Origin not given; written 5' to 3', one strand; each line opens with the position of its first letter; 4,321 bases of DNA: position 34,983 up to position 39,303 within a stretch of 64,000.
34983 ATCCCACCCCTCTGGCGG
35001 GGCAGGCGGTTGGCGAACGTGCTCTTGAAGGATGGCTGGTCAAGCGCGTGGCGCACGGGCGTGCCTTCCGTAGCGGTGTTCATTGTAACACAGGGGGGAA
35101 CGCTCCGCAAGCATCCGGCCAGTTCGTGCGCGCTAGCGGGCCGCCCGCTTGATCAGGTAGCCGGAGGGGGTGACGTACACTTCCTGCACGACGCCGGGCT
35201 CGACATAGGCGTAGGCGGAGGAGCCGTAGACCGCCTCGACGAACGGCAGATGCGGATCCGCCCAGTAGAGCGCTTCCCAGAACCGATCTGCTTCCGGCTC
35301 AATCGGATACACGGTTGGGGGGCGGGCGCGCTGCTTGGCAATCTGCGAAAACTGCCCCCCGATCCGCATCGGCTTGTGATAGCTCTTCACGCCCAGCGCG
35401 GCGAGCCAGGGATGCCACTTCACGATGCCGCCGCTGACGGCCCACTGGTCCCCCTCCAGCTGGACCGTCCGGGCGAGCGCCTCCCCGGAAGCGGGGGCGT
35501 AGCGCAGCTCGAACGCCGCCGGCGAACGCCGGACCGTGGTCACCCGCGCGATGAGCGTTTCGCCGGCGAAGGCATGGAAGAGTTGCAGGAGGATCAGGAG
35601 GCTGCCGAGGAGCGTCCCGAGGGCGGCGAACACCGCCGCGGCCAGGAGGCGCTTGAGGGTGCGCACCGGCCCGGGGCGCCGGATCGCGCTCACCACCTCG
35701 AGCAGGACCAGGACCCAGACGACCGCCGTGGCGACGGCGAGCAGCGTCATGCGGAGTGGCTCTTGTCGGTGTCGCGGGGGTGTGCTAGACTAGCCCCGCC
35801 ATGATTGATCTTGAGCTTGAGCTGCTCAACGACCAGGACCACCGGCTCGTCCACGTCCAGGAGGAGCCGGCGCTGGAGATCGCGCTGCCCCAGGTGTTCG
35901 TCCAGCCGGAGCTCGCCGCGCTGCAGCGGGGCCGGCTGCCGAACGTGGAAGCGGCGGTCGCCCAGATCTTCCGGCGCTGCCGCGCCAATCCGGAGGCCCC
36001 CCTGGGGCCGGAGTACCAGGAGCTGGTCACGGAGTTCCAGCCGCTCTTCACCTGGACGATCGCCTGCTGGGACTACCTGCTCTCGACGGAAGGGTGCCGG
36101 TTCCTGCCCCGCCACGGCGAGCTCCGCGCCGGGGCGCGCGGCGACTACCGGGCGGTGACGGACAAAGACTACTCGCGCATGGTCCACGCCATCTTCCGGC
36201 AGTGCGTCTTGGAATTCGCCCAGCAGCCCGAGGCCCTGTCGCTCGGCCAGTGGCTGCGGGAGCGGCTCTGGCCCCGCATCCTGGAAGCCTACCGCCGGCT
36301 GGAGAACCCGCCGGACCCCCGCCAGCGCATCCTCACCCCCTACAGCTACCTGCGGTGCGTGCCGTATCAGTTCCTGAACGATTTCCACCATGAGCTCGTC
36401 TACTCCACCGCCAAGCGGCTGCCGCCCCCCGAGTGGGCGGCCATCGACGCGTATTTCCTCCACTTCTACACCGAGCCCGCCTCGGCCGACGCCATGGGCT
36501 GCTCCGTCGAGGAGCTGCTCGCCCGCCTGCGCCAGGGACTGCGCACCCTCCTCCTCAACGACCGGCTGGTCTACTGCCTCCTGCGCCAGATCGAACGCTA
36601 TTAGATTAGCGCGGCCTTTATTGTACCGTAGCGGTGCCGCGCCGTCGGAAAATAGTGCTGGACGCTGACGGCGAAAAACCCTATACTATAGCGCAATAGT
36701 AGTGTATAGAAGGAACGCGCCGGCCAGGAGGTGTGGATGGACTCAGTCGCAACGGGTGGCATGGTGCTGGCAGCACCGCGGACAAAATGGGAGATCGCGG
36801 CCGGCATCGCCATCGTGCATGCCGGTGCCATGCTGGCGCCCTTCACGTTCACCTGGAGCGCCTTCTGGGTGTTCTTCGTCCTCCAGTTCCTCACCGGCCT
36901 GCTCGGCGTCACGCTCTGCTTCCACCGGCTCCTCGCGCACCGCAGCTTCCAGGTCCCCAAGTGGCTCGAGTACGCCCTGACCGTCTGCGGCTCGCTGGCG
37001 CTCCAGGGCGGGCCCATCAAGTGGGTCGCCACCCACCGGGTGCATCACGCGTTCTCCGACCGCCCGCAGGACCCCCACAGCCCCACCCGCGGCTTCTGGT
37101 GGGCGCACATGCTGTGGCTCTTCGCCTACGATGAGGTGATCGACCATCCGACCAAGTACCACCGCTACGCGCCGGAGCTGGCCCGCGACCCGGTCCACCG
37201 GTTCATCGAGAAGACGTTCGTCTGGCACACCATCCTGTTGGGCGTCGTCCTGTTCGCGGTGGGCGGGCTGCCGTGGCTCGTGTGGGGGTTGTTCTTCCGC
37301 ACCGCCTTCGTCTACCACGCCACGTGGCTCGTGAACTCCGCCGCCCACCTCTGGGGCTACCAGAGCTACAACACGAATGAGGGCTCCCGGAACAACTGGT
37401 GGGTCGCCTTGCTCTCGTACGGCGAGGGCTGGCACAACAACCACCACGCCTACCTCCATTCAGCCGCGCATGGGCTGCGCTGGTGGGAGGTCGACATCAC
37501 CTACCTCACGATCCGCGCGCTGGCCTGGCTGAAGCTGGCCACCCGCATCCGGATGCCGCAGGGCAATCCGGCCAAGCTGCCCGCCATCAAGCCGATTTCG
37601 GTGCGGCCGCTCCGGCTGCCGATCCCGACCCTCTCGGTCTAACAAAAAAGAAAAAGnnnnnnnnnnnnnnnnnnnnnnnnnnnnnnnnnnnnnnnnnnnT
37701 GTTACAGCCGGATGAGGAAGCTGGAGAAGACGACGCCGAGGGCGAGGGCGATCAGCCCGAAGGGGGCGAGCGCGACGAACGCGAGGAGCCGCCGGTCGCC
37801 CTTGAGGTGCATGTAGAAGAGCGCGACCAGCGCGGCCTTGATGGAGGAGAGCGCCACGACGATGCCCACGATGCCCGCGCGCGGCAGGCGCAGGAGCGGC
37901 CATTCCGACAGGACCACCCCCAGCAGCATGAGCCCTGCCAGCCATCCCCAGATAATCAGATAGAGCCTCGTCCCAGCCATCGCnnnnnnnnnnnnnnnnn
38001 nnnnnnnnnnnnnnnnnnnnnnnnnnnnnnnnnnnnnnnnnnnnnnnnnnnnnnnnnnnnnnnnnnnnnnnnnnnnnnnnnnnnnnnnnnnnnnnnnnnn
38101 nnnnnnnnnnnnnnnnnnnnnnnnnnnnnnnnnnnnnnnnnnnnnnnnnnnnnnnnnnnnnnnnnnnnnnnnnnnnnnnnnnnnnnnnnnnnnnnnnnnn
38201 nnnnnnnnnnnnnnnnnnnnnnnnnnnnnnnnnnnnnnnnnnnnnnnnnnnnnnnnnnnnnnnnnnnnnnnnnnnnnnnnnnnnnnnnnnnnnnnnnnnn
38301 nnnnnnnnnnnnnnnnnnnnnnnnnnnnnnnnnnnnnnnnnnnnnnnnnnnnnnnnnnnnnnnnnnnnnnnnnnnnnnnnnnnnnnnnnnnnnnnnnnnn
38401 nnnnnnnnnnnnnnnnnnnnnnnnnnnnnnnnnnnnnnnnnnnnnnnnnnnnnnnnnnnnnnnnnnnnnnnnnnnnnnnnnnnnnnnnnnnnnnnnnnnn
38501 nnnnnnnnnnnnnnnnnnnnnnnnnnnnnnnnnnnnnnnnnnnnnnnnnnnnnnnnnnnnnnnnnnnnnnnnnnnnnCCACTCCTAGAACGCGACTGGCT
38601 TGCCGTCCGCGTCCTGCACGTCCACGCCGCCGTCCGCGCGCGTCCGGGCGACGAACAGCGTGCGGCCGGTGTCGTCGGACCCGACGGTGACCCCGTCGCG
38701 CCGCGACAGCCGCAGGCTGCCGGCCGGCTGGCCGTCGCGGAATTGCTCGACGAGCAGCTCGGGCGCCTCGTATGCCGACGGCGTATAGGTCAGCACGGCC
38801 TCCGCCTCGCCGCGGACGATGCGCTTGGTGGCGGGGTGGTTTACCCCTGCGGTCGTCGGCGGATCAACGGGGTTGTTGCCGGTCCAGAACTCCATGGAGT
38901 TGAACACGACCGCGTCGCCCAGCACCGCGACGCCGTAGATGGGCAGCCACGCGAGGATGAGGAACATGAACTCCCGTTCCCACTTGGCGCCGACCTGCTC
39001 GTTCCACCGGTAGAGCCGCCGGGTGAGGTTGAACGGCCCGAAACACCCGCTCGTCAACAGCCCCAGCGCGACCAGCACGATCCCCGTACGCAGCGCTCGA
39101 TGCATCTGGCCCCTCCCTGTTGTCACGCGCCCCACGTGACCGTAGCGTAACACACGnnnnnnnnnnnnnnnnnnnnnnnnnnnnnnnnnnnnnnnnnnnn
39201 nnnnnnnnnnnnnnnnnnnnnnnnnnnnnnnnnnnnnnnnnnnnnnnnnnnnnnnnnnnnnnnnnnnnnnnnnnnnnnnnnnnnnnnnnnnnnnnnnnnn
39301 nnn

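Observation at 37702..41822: Bufferin-type MNIO RiPP operon with a non-canonical gene complement (YceI, DUF3332 and orphan oxidase III/IV-like subunits instead of DoxX)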

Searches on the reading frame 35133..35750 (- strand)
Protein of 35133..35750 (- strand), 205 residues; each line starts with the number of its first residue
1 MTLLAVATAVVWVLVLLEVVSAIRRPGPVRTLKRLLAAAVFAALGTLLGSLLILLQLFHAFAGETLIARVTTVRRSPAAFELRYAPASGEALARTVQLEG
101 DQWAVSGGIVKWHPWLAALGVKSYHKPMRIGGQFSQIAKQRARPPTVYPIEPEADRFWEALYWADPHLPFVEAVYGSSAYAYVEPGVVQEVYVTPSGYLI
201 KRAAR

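Call 46: search_protein_families(library=pfam, proteins=[window:35133-35750:-], max_evalue=1)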
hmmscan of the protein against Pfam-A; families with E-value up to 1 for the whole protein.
window:35133-35750:- (205 aa): 1 family
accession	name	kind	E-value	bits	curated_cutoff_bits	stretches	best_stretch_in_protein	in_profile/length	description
PF04893.22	Yip1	-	0.058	13.7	28.6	1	5-126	68-149/173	Yip1 domain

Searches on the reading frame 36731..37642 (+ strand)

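Call 46: search_protein_families(library=pfam, proteins=[window:36731-37642:+], max_evalue=1)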
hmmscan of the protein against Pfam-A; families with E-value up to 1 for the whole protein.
window:36731-37642:+ (303 aa): 1 family
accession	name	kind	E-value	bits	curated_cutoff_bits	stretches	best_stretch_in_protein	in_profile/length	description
PF00487.30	FA_desaturase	-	5.2e-19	69.4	29.7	1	45-258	2-235/253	Fatty acid desaturase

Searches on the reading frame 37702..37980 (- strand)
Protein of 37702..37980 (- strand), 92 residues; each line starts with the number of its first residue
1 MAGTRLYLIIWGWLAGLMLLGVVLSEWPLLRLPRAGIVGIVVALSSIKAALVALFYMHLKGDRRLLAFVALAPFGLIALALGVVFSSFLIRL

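Call 3: search_protein_families(library=pfam, proteins=[window:37702-37980:-], max_evalue=0.01)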
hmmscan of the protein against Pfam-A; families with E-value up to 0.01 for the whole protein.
window:37702-37980:- (92 aa): 1 family
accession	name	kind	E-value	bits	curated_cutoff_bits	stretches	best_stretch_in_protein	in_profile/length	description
PF03626.19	COX4_pro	-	8.5e-12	45.7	28.9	1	8-81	1-71/72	Prokaryotic Cytochrome C oxidase subunit IV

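Call 4: search_protein_families(library=ncbifam, proteins=[window:37702-37980:-], max_evalue=0.01)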
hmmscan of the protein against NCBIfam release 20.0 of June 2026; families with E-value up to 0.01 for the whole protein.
window:37702-37980:- (92 aa): 1 family
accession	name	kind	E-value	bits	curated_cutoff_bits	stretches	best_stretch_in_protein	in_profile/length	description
TIGR02229.1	caa3_sub_IV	subfamily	2.6e-11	44.2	37.25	1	4-90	7-91/92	caa(3)-type oxidase, subunit IV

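Call 62: search_solved_structures(query=window:37702-37980:-, max_evalue=0.1)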
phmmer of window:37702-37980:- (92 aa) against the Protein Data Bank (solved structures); distinct sequences matched with E-value up to 0.1: 0.

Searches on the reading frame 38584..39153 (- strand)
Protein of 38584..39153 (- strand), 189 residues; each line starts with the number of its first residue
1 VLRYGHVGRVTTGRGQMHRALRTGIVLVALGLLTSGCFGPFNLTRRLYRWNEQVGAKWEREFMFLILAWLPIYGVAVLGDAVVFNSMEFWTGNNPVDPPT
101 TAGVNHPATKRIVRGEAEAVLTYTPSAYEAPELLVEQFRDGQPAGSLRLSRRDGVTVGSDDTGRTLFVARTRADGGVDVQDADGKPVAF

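Call 3: search_protein_families(library=pfam, proteins=[window:38584-39153:-], max_evalue=0.01)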
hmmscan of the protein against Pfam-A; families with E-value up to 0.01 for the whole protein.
window:38584-39153:- (189 aa): 1 family
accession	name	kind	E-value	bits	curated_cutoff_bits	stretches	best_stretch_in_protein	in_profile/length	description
PF11810.13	DUF3332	-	9.5e-27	94.2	25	1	25-185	6-156/170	Domain of unknown function (DUF3332)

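Call 4: search_protein_families(library=ncbifam, proteins=[window:38584-39153:-], max_evalue=0.01)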
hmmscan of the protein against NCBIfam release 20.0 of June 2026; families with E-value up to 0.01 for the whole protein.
window:38584-39153:- (189 aa): 0 families
